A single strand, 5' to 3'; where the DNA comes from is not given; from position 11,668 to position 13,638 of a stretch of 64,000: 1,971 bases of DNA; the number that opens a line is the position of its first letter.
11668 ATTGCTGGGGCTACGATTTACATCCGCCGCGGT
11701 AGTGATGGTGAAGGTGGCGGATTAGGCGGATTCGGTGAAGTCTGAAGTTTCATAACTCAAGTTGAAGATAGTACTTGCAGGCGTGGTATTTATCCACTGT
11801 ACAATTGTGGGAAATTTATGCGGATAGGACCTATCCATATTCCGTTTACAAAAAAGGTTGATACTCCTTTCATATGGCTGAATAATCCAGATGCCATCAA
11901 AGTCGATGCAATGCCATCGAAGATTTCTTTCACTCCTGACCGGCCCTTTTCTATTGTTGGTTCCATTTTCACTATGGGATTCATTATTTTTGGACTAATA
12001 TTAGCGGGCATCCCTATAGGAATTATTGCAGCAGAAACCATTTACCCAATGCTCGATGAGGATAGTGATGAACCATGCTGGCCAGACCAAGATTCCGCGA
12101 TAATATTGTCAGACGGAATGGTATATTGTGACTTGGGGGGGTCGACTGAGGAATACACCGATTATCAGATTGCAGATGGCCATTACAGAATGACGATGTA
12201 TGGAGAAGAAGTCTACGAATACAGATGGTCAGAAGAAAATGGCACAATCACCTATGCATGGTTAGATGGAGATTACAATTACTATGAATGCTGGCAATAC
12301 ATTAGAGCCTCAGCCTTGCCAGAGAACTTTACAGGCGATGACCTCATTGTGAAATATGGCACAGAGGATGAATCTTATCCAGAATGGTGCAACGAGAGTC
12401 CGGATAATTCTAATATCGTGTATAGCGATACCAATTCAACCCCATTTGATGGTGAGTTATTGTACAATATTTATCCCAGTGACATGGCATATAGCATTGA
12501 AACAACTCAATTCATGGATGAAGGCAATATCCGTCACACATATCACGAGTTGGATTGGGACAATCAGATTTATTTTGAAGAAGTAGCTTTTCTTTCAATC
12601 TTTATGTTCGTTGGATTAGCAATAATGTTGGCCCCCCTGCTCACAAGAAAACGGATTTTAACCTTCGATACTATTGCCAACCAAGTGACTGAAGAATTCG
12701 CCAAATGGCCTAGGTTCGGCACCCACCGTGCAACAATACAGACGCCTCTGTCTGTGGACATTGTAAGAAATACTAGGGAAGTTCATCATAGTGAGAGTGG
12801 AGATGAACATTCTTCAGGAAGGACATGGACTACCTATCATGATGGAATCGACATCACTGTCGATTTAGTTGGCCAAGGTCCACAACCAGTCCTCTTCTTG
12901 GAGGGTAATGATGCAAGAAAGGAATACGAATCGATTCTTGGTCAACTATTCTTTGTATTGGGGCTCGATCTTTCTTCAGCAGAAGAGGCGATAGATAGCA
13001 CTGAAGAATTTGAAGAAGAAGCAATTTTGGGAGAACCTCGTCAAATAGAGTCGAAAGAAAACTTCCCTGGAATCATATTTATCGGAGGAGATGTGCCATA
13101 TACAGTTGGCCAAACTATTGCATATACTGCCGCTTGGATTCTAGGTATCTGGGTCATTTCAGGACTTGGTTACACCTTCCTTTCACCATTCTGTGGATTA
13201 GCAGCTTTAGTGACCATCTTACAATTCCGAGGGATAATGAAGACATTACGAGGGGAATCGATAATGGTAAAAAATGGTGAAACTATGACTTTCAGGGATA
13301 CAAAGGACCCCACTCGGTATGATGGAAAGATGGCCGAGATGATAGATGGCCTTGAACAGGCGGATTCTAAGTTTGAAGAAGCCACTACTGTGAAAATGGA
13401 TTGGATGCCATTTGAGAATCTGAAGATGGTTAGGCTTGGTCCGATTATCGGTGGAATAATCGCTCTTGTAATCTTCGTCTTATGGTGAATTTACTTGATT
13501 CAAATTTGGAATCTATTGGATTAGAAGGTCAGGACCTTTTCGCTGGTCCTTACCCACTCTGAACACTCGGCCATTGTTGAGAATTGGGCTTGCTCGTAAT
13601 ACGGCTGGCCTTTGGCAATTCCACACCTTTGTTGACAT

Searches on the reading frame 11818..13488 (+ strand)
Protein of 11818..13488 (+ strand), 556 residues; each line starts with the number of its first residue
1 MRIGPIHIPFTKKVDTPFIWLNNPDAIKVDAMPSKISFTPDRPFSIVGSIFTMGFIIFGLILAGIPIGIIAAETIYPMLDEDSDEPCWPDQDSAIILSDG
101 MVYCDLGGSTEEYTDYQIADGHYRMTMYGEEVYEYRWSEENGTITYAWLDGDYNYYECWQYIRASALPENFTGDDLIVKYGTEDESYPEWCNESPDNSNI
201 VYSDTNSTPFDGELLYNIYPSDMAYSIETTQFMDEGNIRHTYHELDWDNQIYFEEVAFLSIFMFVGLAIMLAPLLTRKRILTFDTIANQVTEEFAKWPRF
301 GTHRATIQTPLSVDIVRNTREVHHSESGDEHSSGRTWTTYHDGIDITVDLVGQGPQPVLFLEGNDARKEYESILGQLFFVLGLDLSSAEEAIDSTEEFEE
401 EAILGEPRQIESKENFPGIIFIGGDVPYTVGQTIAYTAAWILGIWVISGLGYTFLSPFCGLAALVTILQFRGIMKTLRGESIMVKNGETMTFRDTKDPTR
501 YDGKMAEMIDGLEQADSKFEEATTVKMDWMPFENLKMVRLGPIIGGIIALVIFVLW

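Call 57: find_encoding_contigs(protein=window:11818-13488:+, flank=10000, max_places=1)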
Protein window:11818-13488:+ (556 aa): 2 contigs read that carry it; 1 place shown.
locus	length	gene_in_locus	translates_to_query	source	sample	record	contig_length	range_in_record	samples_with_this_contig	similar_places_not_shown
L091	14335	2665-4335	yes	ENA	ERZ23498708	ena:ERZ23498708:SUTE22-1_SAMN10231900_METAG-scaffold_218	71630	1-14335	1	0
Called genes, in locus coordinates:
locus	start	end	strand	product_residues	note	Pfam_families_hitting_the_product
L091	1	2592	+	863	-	?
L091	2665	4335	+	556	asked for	-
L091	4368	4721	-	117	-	PF02635:DsrE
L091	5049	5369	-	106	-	PF01451:LMWPc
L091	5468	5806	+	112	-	-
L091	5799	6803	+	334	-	PF01656:CbiA, PF02374:ArsA_ATPase (weak), PF09140:MipZ (weak), PF10609:ParA, PF13614:AAA_31 (weak), PF10609:ParA (weak)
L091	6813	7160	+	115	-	PF06155:GBBH-like_N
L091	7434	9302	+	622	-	PF14378:PAP2_3, PF01569:PAP2 (weak)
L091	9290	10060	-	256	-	PF01636:APH (faint), PF06293:Kdo, PF01163:RIO1, PF00069:Pkinase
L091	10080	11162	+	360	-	PF02445:NadA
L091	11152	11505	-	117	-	PF02537:CRCB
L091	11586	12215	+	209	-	PF01725:Ham1p_like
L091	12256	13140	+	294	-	-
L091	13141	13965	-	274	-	PF00378:ECH_1, PF16113:ECH_2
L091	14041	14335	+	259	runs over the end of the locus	PF00005:ABC_tran, PF13304:AAA_21 (faint)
